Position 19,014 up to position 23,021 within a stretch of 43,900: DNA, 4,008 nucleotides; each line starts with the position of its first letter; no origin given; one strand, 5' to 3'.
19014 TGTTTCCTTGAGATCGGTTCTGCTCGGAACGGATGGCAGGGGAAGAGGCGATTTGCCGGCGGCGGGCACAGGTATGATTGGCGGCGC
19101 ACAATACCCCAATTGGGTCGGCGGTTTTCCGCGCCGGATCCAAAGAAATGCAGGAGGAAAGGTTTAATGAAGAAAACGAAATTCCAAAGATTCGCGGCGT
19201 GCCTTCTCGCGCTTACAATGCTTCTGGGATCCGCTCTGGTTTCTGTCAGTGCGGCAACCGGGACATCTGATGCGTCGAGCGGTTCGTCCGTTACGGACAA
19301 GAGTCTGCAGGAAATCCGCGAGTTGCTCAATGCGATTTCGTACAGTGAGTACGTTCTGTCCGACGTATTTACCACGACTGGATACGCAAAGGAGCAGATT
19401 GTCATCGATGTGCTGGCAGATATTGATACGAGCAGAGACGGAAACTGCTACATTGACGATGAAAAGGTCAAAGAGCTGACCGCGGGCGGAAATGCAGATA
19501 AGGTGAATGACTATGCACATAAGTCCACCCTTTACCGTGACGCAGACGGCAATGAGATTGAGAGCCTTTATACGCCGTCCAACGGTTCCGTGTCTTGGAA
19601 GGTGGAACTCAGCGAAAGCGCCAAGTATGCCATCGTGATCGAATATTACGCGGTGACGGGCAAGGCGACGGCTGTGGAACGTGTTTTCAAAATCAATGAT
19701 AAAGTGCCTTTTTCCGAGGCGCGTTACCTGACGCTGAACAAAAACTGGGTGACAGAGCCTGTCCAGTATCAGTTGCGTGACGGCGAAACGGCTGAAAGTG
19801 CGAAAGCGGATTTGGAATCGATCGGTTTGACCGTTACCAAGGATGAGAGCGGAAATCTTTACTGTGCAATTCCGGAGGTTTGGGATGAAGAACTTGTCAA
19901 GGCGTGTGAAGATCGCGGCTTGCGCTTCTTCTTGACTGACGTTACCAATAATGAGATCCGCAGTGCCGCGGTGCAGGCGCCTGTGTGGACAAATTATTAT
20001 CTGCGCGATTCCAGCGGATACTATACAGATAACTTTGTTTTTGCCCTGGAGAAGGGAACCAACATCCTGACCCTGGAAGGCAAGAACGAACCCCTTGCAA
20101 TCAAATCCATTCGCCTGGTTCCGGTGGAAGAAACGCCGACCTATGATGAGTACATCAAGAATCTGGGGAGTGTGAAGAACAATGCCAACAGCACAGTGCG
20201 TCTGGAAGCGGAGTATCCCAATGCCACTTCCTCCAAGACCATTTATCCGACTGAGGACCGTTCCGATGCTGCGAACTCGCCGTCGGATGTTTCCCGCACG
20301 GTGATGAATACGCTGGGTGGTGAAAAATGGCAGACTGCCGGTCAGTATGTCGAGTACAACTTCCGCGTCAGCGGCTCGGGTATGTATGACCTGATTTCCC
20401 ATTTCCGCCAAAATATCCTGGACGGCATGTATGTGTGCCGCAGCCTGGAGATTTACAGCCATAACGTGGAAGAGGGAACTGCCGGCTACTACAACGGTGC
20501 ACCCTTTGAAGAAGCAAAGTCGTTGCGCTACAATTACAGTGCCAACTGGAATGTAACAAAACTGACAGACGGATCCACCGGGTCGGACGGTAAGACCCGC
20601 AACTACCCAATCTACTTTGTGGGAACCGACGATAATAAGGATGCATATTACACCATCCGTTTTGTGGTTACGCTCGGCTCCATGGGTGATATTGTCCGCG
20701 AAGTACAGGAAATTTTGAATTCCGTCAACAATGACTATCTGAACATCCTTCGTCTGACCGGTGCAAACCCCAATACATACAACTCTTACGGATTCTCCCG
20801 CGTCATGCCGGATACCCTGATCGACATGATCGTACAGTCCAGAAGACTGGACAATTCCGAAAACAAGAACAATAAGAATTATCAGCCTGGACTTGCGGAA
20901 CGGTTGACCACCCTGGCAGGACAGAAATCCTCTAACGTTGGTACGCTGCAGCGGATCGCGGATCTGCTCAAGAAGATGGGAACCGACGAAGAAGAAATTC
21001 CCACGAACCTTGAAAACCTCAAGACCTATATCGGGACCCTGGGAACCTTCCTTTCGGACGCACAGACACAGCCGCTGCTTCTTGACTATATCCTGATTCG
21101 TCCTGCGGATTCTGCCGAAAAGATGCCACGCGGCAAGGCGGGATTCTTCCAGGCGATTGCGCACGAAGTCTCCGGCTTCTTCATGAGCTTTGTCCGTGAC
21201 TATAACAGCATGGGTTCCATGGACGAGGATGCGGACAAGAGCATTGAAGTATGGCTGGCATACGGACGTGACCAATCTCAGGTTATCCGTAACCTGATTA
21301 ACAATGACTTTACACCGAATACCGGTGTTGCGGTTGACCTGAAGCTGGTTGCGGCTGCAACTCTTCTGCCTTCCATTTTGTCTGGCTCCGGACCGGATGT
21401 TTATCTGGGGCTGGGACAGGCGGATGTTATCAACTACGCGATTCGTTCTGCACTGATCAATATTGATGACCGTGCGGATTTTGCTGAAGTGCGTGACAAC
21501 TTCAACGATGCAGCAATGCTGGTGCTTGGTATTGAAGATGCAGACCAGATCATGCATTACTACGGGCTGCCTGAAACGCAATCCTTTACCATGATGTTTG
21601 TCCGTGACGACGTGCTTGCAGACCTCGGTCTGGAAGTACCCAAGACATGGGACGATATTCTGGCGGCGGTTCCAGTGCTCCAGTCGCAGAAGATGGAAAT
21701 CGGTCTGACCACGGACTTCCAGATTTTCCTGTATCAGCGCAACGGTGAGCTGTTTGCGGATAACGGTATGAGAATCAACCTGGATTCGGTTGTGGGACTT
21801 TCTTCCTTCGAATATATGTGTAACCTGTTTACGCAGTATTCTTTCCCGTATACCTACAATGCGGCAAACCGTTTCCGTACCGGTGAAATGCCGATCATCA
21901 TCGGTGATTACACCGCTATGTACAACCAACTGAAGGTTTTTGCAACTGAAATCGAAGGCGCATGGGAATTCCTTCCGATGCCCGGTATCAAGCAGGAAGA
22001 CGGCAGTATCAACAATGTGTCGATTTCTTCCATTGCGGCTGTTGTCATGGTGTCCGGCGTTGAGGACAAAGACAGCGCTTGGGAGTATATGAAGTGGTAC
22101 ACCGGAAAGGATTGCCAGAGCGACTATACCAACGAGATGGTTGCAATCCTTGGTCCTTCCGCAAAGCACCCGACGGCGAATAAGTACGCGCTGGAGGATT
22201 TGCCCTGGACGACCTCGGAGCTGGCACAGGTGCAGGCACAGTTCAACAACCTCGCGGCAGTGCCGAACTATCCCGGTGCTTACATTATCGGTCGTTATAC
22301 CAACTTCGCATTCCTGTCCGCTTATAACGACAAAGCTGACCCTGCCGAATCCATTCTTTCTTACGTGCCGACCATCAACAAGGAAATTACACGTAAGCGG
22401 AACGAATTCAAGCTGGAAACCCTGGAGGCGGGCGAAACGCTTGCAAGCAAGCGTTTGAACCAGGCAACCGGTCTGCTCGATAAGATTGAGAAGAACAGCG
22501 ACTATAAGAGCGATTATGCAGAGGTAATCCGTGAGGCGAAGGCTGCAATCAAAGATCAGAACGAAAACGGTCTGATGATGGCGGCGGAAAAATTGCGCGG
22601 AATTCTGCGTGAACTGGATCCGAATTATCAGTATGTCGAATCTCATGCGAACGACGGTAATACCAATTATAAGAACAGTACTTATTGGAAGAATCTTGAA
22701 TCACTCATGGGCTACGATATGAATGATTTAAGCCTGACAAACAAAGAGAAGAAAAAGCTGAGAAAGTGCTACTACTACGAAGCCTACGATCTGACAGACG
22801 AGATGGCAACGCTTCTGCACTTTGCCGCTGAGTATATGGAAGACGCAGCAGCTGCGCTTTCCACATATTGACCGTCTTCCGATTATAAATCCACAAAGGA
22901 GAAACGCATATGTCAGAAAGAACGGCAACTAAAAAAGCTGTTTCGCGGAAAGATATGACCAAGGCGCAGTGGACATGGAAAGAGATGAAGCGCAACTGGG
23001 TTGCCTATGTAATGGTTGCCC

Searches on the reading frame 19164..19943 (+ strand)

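Call 48: search_protein_families(library=pfam, proteins=[window:19164-19943:+], max_evalue=1)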
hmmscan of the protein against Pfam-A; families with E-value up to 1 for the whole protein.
window:19164-19943:+ (260 aa): 1 family
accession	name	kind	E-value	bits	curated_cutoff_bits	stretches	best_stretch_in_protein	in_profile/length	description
PF09225.16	Endonuc-PvuII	-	0.15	12.4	25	1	46-101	8-61/155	Restriction endonuclease PvuII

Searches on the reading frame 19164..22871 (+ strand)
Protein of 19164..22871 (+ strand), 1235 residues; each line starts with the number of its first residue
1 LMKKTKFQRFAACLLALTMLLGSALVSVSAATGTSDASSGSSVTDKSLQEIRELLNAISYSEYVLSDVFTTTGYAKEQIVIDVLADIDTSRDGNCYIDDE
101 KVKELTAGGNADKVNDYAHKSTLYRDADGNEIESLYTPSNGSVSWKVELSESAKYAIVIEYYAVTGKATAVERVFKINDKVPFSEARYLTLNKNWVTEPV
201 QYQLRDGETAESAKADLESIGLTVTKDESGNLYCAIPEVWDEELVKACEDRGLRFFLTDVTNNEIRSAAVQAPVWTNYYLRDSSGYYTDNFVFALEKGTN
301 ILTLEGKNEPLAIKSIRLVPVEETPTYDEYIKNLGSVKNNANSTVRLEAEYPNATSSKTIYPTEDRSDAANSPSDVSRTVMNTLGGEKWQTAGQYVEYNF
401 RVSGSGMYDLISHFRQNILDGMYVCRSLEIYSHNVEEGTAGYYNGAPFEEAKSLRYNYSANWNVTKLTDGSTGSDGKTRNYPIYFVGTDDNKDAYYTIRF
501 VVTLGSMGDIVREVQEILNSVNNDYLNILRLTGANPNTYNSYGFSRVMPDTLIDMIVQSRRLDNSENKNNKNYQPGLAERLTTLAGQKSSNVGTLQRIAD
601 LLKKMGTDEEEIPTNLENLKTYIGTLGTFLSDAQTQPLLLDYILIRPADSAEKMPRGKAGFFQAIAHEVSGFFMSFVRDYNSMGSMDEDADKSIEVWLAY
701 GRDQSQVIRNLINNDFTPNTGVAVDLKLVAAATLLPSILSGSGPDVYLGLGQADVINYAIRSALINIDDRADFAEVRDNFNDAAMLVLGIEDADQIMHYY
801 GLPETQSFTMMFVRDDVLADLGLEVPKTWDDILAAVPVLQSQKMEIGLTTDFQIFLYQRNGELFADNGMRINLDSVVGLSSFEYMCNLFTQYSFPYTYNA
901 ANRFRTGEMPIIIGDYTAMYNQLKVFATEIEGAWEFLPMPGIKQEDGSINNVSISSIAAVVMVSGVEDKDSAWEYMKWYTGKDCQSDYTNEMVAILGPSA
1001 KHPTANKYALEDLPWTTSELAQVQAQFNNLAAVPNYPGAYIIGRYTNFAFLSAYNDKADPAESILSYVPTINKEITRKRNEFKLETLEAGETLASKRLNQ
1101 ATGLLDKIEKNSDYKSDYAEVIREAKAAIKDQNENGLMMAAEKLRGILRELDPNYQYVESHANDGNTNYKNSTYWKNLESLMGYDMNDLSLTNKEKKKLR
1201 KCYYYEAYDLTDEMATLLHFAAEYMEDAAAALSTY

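Call 3: search_protein_families(library=pfam, proteins=[window:19164-22871:+], max_evalue=0.1)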
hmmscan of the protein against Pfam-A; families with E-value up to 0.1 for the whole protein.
window:19164-22871:+ (1235 aa): 1 family
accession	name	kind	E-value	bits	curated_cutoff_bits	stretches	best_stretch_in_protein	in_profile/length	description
PF19542.4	DUF6066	-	0.027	14.1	26.8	0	962-1015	52-105/214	Family of unknown function (DUF6066)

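Call 4: search_protein_families(library=ncbifam, proteins=[window:19164-22871:+], max_evalue=0.1)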
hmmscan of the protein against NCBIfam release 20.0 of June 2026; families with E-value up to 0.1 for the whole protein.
window:19164-22871:+ (1235 aa): 0 families

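Call 17: search_solved_structures(query=window:19164-22871:+, max_evalue=1)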
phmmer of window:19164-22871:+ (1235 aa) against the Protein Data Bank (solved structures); distinct sequences matched with E-value up to 1: 11.
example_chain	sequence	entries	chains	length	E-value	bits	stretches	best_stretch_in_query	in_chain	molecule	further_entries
5ysb_A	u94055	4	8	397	1.7e-10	42.2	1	691-988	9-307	Lin1841 protein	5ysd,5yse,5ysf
1elj_A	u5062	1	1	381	8.2e-06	26.7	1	694-982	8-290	MALTODEXTRIN-BINDING PROTEIN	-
5ci5_A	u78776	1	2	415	0.047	14.3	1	799-936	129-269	Extracellular solute-binding protein family 1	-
8vqk_A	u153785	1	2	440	0.081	13.5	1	769-883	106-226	Putative ABC transporter periplasmic-binding protein YcjN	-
4jxi_A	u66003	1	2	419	0.16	12.5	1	801-840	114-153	design cystein esterase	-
3u1o_A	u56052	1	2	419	0.16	12.5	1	801-840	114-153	De Novo design cysteine esterase ECH19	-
2uvg_A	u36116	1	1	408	0.18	12.4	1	801-840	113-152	ABC TYPE PERIPLASMIC SUGAR-BINDING PROTEIN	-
2uvh_A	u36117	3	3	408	0.18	12.4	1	801-840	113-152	ABC TYPE PERIPLASMIC SUGAR-BINDING PROTEIN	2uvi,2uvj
3ksk_A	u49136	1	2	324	0.36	11.4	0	679-738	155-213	Type-2 restriction enzyme PvuII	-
3vxb_A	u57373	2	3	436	0.58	10.7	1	735-840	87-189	Putative sugar-binding lipoprotein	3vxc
8rqz_A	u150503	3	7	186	0.61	10.6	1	595-665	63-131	Uncharacterized protein YjgD | ForE1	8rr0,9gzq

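Call 80: search_solved_structures(query=A5, max_evalue=1)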
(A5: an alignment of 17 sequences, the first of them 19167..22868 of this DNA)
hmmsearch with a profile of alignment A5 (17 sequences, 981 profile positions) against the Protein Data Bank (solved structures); distinct sequences matched with E-value up to 1: 115 (the best 60 are shown).
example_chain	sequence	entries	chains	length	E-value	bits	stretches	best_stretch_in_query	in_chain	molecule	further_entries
5ysb_A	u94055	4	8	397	1.3e-30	109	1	572-946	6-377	Lin1841 protein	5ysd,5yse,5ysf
5ci5_A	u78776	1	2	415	7.9e-19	70.1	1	572-872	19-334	Extracellular solute-binding protein family 1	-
9xf5_A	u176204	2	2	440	2.4e-17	65.1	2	575-770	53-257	ABC transporter substrate-binding protein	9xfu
7x0i_A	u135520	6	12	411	1.8e-15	59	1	616-871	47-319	CbpB | CpbB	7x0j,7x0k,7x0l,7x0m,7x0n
3uor_A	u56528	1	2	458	7.9e-15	56.8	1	585-870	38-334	ABC transporter sugar binding protein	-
4r9f_A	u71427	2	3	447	1.3e-14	56.1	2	616-721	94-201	MBP1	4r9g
6h0h_A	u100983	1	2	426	6.3e-14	53.8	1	574-859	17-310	Probable solute binding protein of ABC transporter system for sugars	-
6q5g_A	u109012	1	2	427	6.4e-14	53.8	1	574-859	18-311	Sugar ABC transporter substrate-binding protein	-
6hur_A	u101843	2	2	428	6.3e-13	50.5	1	627-772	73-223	ABC transporter substrate-binding protein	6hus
5f7v_A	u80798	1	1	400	3.3e-11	44.9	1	592-956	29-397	Lmo0181 protein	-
1eu8_A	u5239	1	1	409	6.1e-11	43.9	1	664-776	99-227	TREHALOSE/MALTOSE BINDING PROTEIN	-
6pql_A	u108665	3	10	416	1e-09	39.9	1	579-718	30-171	ABC transporter sugar-binding protein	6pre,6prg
2hfb_A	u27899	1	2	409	1.3e-09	39.5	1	587-719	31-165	Sugar ABC transporter, sugar-binding protein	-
4qrz_A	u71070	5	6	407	1.4e-09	39.4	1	619-746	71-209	ABC-TYPE SUGAR TRANSPORTER | ABC transporter, substrate binding protein (Sugar)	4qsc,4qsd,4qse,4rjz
6dtq_A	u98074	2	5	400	1.6e-09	39.2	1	648-776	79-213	maltose-binding protein MalE3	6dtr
5x7g_A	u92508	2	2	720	6.3e-08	34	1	286-407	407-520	Cycloisomaltooligosaccharide glucanotransferase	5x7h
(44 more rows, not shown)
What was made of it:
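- On CUT1-type carbohydrate ABC importer (the cassette as a whole): Lin1841 at E 1e-30 (call 80).
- Closest known: CUT1-type carbohydrate ABC importers. Same: A family-1 SBP (best PDB match Lin1841, E 1e-30, call 80) plus MalF/MalG-type permeases with EAA loops.
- The cassette already has a dedicated binding protein with CBM-like modules (call 80).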

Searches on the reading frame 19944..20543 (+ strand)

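Call 48: search_protein_families(library=pfam, proteins=[window:19944-20543:+], max_evalue=1)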
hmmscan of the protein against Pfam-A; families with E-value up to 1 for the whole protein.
window:19944-20543:+ (200 aa): 1 family
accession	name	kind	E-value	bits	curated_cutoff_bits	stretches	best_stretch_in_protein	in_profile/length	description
PF14135.11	DUF4302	-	0.015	15.7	27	1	30-138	116-214/241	Domain of unknown function (DUF4302)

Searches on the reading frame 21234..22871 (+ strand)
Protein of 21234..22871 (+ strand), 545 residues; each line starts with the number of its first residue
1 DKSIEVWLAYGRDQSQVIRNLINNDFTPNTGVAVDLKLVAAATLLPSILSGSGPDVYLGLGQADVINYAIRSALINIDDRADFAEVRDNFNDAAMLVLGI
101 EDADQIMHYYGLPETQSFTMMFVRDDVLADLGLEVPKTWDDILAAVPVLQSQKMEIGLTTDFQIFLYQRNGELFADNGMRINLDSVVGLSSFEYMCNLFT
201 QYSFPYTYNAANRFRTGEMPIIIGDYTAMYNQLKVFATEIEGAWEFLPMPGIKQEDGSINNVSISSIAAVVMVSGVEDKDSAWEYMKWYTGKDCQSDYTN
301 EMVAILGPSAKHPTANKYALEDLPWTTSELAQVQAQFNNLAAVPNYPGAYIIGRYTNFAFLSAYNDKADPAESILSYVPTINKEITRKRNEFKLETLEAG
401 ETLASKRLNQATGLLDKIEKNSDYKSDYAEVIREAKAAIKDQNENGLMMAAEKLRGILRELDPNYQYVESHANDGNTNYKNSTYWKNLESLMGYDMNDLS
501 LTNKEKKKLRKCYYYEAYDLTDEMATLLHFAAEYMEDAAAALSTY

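Call 48: search_protein_families(library=pfam, proteins=[window:21234-22871:+], max_evalue=1)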
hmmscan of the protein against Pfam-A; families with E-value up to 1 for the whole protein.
window:21234-22871:+ (545 aa): 3 families
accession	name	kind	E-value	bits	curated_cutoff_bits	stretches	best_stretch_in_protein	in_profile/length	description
PF01547.30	SBP_bac_1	-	6.5e-18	66.2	26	1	18-293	10-304/307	Bacterial extracellular solute-binding protein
PF13531.11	SBP_bac_11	-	0.086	13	25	1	22-84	16-77/227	Bacterial extracellular solute-binding protein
PF12795.12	MscS_porin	-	0.75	9.8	34.4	1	397-445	11-59/238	Mechanosensitive ion channel porin domain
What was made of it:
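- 19167..22871 (+): Giant extracytoplasmic solute-binding protein (1234 aa): N-terminal signal or anchor, CBM35-like region, family-1 sugar SBP domain. The C-terminal half matches SBP_bac_1 at 66 bits (call 48).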
